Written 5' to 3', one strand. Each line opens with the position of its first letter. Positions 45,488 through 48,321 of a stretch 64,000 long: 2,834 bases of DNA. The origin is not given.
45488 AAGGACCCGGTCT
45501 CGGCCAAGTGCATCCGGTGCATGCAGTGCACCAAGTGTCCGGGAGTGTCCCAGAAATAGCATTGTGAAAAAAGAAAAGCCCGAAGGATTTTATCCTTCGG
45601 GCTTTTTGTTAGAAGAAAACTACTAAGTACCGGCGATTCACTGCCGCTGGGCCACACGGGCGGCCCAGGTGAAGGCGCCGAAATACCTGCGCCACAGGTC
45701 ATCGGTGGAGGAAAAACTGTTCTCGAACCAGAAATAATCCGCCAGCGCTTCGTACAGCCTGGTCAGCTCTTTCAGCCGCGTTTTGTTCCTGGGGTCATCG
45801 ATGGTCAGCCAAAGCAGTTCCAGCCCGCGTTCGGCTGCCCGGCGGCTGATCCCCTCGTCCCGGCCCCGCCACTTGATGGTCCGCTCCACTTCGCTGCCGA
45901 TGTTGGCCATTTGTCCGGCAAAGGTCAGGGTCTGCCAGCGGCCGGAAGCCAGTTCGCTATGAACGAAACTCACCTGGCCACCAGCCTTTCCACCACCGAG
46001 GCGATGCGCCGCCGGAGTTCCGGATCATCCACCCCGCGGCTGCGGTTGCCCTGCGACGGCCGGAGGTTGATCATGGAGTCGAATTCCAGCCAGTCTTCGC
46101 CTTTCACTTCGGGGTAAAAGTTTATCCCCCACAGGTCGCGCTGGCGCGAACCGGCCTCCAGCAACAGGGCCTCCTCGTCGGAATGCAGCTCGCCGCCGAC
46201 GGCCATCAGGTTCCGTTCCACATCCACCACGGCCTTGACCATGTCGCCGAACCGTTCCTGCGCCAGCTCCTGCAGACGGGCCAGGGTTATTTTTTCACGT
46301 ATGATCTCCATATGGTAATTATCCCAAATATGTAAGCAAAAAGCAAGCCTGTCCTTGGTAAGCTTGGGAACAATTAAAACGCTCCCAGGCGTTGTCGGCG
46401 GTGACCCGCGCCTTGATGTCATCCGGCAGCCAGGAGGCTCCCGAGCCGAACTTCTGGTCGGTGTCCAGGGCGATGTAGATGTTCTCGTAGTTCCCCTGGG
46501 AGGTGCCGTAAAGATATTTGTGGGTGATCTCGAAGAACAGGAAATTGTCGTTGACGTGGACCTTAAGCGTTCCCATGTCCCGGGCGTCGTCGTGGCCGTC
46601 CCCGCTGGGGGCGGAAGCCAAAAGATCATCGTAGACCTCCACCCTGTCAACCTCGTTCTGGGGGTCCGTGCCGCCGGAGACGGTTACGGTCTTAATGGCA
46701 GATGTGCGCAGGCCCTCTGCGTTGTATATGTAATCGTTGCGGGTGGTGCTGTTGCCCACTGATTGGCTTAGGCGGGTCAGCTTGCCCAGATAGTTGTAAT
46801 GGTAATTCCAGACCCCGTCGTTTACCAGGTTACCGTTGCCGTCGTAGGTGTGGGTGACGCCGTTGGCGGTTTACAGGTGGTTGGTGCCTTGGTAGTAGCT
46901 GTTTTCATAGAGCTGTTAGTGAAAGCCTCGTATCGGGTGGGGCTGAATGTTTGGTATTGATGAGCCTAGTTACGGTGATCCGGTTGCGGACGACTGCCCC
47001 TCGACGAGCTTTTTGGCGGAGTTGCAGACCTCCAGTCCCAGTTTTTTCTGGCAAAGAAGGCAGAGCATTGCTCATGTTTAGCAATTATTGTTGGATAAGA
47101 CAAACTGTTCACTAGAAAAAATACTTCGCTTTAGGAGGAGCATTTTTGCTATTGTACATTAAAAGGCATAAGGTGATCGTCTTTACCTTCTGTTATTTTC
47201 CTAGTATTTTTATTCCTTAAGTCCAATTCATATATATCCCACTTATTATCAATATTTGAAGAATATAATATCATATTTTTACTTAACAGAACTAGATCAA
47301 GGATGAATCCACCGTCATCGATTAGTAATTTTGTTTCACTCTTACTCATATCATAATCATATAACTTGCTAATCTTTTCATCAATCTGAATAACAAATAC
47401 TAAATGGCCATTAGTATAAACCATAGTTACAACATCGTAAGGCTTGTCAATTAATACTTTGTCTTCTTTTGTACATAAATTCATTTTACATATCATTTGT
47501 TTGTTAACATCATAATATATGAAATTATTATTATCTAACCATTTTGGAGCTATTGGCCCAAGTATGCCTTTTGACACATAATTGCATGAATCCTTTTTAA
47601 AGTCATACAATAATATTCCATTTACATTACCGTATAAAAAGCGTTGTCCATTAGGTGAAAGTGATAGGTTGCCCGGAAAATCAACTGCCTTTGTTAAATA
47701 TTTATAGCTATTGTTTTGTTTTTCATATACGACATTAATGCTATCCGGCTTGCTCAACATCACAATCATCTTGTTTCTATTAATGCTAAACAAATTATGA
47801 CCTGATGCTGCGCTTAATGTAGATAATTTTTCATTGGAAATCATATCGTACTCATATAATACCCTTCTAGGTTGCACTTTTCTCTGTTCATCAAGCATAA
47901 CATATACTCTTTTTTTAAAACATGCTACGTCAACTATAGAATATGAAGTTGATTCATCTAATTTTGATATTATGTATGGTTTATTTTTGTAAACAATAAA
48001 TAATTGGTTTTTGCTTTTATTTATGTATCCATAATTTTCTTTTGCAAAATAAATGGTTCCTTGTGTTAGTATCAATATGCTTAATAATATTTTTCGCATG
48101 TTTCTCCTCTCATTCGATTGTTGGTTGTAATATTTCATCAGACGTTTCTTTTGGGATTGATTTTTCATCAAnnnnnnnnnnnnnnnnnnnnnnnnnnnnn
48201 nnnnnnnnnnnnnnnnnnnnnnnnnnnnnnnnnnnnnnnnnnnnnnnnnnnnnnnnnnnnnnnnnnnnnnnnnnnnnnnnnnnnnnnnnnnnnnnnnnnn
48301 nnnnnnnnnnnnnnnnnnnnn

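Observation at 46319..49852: Degenerate polymorphic-toxin locus: orphan RHS C-terminal cassette with a zincin toxin tip, AT-rich immunity gene, and a YD-repeat pseudogene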

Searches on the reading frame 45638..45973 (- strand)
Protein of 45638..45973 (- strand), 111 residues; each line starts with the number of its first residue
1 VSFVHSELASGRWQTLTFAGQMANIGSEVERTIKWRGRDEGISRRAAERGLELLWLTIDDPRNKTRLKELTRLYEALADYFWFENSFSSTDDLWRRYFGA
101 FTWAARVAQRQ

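Call 3: search_protein_families(library=pfam, proteins=[window:45638-45973:-], max_evalue=0.1)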
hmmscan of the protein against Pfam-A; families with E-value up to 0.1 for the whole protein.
window:45638-45973:- (111 aa): 0 families

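Call 6: search_protein_families(library=ncbifam, proteins=[window:45638-45973:-], max_evalue=0.1)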
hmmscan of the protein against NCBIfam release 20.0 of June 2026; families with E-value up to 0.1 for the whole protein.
window:45638-45973:- (111 aa): 0 families

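Call 64: search_protein_families(library=padloc, proteins=[window:45638-45973:-], max_evalue=0.1)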
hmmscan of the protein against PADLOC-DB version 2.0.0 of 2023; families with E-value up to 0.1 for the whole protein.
window:45638-45973:- (111 aa): 0 families

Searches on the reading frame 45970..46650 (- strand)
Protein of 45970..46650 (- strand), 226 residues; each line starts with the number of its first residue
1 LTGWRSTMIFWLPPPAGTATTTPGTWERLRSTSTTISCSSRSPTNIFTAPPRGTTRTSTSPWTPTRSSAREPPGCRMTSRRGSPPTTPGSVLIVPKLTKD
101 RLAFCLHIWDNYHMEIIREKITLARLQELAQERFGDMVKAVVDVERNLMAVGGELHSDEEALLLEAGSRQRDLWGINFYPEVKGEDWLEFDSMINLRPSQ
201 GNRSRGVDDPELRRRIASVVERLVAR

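Call 3: search_protein_families(library=pfam, proteins=[window:45970-46650:-], max_evalue=0.1)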
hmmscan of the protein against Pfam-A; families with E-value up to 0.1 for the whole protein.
window:45970-46650:- (226 aa): 1 family
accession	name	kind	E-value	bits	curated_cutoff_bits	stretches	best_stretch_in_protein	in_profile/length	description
PF18924.5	DUF5674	-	1.3e-36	125.3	27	1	116-223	2-109/109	Protein of unknown function (DUF5674)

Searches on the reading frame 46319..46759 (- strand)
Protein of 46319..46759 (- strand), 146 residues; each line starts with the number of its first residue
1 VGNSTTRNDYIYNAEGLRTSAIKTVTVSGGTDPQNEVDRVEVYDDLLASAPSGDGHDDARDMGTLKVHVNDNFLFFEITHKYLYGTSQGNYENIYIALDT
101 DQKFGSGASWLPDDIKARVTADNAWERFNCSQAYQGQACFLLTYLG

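Call 3: search_protein_families(library=pfam, proteins=[window:46319-46759:-], max_evalue=0.1)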
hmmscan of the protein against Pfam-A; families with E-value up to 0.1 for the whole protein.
window:46319-46759:- (146 aa): 1 family
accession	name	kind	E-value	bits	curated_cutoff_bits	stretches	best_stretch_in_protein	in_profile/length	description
PF05655.16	AvrD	-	0.063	13.1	25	1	14-84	93-161/331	Pseudomonas avirulence D protein (AvrD)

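Call 6: search_protein_families(library=ncbifam, proteins=[window:46319-46759:-], max_evalue=0.1)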
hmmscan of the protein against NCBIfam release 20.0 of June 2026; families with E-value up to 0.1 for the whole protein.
window:46319-46759:- (146 aa): 0 families

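Call 64: search_protein_families(library=padloc, proteins=[window:46319-46759:-], max_evalue=0.1)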
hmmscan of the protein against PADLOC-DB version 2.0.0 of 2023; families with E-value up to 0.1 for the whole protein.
window:46319-46759:- (146 aa): 0 families

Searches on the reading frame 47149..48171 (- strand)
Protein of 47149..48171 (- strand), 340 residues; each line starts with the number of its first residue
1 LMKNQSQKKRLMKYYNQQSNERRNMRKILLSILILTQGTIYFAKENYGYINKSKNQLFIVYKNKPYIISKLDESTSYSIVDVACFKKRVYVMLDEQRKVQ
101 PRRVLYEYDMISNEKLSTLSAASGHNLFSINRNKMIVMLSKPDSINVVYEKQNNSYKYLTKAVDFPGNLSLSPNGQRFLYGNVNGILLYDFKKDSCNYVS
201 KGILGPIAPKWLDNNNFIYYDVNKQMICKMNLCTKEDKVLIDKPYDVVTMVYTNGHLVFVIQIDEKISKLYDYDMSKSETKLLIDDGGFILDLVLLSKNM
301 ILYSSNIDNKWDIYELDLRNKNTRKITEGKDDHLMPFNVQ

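Call 3: search_protein_families(library=pfam, proteins=[window:47149-48171:-], max_evalue=0.1)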
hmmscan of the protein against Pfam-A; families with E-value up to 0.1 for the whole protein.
window:47149-48171:- (340 aa): 2 families
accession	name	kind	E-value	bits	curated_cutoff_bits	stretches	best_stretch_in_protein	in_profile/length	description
PF03088.22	Str_synth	-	0.006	17.1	25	0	250-289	19-58/89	Strictosidine synthase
PF10237.15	N6-adenineMlase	-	0.028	14.6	23.2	0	214-254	67-106/166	Probable N6-adenine methyltransferase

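Call 6: search_protein_families(library=ncbifam, proteins=[window:47149-48171:-], max_evalue=0.1)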
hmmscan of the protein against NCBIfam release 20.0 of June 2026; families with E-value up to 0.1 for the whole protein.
window:47149-48171:- (340 aa): 2 families
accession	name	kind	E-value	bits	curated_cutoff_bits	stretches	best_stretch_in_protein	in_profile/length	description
NF053518.1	DipepPtdsDpp5Prph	equivalog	0.0012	17.5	900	1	220-333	272-387/655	dipeptidyl-peptidase Dpp5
TIGR02800.1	propeller_TolB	equivalog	0.026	13.5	343.15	0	301-330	249-278/418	Tol-Pal system beta propeller repeat protein TolB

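Call 12: find_homologous_proteins(query=window:47152-48099:-, max_evalue=0.01)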
Query seq(316 aa) (316 aa): 1 proteins with E <= 0.01 among 913 candidates.
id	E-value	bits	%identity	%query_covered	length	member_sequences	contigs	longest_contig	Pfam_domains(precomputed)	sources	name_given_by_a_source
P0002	1.6e-204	696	100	100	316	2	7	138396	-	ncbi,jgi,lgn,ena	-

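Call 60: search_protein_families(library=pfam, proteins=[window:47149-48099:-, L007:11125-11526:+], max_evalue=0.01)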
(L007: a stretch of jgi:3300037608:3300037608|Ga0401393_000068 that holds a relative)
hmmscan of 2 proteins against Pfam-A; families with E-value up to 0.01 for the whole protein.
window:47149-48099:- (316 aa): 1 family
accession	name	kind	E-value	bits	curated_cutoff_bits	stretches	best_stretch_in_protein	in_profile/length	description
PF03088.22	Str_synth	-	0.00069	20.1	25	0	226-265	19-58/89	Strictosidine synthase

L007:11125-11526:+ (133 aa): 0 families

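Call 64: search_protein_families(library=padloc, proteins=[window:47149-48099:-, L007:11125-11526:+], max_evalue=0.1)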
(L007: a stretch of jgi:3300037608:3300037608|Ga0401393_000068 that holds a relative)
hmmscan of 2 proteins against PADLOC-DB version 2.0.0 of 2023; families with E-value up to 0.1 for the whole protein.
window:47149-48099:- (316 aa): 0 families

L007:11125-11526:+ (133 aa): 0 families
